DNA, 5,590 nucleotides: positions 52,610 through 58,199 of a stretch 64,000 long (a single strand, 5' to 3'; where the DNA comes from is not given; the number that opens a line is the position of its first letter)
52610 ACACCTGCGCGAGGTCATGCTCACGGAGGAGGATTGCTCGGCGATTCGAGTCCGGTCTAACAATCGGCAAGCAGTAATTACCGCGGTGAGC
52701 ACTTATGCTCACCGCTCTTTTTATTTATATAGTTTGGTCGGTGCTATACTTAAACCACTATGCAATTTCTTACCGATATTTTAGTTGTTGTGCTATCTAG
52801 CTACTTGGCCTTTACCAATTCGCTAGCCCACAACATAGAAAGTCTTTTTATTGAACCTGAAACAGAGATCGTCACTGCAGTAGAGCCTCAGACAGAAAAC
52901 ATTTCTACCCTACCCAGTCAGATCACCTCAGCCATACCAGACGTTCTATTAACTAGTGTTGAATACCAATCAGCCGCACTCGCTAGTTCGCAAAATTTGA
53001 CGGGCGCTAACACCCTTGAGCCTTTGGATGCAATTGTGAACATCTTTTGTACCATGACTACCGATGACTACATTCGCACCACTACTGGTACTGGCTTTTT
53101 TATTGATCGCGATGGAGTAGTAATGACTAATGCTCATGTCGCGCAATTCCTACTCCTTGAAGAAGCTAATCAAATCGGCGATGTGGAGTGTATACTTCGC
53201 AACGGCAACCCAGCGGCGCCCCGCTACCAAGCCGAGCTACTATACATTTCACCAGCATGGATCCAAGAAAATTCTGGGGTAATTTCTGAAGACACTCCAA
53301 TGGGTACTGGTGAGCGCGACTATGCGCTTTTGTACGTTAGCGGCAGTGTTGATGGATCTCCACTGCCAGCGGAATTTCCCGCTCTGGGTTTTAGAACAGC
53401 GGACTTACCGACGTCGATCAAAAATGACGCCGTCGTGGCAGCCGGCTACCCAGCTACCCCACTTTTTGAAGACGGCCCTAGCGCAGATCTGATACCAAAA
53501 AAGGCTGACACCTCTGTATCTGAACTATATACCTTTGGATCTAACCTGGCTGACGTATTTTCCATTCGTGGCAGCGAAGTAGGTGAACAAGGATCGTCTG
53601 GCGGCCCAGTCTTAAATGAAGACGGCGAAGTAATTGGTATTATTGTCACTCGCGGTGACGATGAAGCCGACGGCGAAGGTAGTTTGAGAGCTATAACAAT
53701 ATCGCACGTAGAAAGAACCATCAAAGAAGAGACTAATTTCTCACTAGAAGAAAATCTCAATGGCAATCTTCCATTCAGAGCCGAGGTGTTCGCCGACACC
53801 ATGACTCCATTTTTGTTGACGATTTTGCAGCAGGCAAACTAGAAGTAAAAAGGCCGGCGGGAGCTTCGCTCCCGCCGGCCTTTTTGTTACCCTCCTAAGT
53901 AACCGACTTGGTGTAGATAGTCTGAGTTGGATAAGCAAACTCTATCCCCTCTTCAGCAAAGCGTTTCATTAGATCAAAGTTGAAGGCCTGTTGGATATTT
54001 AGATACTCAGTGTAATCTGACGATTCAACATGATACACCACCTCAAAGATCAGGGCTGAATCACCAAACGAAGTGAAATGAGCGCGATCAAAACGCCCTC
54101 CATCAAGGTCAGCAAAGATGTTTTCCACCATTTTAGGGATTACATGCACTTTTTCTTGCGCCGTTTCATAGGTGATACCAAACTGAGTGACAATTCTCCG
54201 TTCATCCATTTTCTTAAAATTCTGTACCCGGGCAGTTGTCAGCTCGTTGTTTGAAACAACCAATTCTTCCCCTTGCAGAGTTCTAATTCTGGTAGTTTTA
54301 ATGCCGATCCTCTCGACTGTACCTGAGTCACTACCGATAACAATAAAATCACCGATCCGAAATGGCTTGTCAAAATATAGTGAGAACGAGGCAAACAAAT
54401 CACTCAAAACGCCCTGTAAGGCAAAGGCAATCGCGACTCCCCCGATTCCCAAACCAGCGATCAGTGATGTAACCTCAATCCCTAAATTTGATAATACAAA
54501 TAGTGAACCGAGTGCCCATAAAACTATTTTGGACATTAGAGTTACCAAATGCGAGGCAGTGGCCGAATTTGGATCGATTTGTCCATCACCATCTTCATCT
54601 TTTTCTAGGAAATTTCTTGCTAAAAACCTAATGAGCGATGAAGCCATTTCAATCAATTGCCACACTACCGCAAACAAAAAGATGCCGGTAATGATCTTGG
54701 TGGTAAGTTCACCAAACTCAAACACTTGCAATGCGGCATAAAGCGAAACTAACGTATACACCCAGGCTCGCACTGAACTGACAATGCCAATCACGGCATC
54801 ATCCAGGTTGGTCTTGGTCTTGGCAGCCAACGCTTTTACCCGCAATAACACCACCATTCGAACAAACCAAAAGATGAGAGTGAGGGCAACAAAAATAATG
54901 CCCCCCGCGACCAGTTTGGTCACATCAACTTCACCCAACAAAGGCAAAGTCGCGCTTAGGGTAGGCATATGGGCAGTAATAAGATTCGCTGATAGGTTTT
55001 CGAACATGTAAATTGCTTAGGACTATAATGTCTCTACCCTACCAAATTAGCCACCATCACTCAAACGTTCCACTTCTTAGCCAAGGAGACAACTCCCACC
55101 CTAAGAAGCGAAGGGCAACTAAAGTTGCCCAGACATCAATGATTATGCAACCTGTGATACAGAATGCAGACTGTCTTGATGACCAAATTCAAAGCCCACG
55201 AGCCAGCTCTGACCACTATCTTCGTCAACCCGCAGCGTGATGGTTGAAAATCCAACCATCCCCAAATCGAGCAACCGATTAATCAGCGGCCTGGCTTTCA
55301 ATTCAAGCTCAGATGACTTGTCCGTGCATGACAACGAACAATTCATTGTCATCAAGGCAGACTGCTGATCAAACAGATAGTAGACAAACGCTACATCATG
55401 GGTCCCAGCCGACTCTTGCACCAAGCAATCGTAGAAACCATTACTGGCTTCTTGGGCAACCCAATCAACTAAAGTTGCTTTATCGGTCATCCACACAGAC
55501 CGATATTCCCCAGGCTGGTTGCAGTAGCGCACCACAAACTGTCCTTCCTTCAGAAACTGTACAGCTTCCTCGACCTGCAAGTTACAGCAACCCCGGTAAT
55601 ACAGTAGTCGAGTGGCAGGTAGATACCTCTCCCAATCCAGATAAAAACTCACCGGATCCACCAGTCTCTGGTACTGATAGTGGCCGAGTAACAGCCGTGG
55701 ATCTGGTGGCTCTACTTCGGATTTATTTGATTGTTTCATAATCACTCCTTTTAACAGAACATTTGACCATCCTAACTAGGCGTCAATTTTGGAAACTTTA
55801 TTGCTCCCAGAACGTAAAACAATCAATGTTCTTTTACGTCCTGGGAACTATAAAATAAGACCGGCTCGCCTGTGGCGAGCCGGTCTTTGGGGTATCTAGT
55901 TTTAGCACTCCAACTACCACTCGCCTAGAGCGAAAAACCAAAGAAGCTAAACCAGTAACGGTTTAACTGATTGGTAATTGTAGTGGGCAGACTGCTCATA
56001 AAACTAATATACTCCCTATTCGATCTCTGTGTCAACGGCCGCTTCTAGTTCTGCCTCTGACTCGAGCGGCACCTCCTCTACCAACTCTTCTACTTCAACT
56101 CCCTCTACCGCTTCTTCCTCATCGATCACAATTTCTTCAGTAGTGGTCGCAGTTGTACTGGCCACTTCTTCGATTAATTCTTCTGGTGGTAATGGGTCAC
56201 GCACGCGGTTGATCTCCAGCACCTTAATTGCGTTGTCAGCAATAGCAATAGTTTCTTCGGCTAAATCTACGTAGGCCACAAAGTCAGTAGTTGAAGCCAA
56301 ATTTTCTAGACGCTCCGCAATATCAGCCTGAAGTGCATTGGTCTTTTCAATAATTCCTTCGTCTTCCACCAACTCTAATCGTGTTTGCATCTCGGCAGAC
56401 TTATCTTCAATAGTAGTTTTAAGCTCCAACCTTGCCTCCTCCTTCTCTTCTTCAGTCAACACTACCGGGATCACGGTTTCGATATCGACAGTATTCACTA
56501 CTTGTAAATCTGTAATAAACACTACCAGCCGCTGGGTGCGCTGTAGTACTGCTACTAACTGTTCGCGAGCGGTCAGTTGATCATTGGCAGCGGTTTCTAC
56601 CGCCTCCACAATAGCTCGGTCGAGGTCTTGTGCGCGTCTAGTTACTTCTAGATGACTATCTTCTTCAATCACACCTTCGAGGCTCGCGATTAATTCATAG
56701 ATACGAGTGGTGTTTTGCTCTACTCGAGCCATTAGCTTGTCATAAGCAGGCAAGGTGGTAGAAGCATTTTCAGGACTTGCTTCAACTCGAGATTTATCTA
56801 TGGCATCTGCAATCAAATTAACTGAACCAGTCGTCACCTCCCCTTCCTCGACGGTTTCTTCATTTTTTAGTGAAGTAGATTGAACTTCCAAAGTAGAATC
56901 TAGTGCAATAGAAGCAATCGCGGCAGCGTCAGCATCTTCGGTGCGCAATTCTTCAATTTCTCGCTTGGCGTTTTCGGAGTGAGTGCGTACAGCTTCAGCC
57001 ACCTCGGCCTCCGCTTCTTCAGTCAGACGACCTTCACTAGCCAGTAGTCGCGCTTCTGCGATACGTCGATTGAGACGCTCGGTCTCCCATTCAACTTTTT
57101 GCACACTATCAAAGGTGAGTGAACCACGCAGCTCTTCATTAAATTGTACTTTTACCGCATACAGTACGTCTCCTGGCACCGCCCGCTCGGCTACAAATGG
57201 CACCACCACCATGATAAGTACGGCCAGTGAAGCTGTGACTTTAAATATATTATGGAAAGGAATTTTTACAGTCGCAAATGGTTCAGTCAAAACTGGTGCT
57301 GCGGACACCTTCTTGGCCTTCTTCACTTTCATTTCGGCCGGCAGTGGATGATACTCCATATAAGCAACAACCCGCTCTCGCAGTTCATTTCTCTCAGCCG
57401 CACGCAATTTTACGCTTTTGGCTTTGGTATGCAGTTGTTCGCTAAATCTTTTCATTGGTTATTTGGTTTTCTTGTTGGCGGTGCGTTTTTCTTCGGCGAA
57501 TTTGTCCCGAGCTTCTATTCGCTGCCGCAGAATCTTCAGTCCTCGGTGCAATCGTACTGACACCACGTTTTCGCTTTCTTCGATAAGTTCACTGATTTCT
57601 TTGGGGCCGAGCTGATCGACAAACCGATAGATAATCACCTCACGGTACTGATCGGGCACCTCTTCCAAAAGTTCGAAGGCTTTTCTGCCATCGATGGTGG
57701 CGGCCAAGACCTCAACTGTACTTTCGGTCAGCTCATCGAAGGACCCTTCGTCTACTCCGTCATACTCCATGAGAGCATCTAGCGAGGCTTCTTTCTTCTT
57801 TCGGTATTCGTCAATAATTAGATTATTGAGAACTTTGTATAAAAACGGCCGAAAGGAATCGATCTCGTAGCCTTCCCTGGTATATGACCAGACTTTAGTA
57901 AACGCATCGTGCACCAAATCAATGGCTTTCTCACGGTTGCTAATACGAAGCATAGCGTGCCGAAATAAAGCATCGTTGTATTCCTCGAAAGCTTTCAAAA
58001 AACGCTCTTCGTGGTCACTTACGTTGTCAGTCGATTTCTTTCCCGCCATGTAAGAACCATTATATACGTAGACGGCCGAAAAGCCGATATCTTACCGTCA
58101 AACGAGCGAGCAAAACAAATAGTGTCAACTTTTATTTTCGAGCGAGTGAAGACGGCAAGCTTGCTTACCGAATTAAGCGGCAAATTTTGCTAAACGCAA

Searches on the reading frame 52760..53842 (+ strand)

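Call 8: search_protein_families(library=pfam, proteins=[window:52760-53842:+])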
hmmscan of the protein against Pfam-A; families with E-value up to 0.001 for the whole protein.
window:52760-53842:+ (360 aa): 3 families
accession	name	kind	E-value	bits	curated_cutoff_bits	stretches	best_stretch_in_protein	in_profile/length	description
PF13365.12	Trypsin_2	-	4.8e-16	60.2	27.6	1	110-294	1-144/144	Trypsin-like peptidase domain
PF00089.32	Trypsin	-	1.5e-06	28.6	20.6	1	107-305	22-204/220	Trypsin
PF10459.15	Peptidase_S46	-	0.00066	18.9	22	0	278-295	633-650/698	Peptidase S46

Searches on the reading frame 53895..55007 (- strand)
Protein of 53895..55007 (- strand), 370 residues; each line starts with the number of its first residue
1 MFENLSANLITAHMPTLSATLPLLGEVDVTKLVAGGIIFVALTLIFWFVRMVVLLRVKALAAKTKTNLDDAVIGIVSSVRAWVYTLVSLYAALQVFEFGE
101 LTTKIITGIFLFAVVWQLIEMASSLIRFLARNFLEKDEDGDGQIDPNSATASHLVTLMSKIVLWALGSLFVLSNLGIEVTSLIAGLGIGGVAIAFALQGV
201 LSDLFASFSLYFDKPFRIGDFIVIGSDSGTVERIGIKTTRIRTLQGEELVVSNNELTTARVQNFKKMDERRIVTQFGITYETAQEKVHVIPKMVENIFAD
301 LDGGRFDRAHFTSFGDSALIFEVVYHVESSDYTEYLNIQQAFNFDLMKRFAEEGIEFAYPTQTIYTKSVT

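Call 8: search_protein_families(library=pfam, proteins=[window:53895-55007:-])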
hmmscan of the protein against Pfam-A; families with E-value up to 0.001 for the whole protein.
window:53895-55007:- (370 aa): 3 families
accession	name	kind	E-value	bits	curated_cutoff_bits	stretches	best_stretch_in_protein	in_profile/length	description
PF00924.24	MS_channel_2nd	-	6.2e-21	74.7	20.2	1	200-265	2-67/68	Mechanosensitive ion channel, beta-domain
PF21088.3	MS_channel_1st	-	1.1e-10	41.7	23.1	1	159-198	3-42/42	Mechanosensitive ion channel, transmembrane helices 2/3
PF21082.3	MS_channel_3rd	-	1.9e-09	38.2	21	1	272-357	1-88/88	Mechanosensitive ion channel MscS, C-terminal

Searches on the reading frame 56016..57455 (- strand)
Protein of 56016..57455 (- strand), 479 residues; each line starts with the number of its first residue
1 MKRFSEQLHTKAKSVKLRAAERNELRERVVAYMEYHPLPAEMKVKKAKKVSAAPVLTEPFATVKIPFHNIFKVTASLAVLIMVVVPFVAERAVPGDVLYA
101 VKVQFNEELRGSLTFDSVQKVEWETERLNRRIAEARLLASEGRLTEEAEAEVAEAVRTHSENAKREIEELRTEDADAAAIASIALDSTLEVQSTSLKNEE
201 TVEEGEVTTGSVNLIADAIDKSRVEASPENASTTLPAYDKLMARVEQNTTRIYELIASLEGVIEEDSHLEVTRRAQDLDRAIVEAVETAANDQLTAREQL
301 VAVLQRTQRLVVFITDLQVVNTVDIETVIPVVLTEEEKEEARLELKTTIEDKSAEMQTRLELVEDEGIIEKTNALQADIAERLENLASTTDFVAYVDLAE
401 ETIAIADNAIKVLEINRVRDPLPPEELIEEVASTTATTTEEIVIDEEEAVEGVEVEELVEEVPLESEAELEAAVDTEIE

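Call 8: search_protein_families(library=pfam, proteins=[window:56016-57455:-])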
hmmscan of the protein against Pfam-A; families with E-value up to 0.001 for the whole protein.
window:56016-57455:- (479 aa): 1 family
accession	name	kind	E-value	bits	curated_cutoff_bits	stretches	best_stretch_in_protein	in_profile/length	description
PF18915.5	DUF5667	-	5.7e-10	40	27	1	92-203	2-90/99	Domain of unknown function (DUF5667)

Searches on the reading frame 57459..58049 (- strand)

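Call 8: search_protein_families(library=pfam, proteins=[window:57459-58049:-])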
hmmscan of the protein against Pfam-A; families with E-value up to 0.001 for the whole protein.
window:57459-58049:- (196 aa): 3 families
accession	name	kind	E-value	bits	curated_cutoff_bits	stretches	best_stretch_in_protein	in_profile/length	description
PF08281.18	Sigma70_r4_2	-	3.9e-10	39.6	25.7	1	126-173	6-53/54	Sigma-70, region 4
PF04542.20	Sigma70_r2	-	3.5e-09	36.8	24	1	21-86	2-69/71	Sigma-70 region 2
PF04545.22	Sigma70_r4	-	4.1e-05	23.5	24.1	1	127-176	1-50/50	Sigma-70, region 4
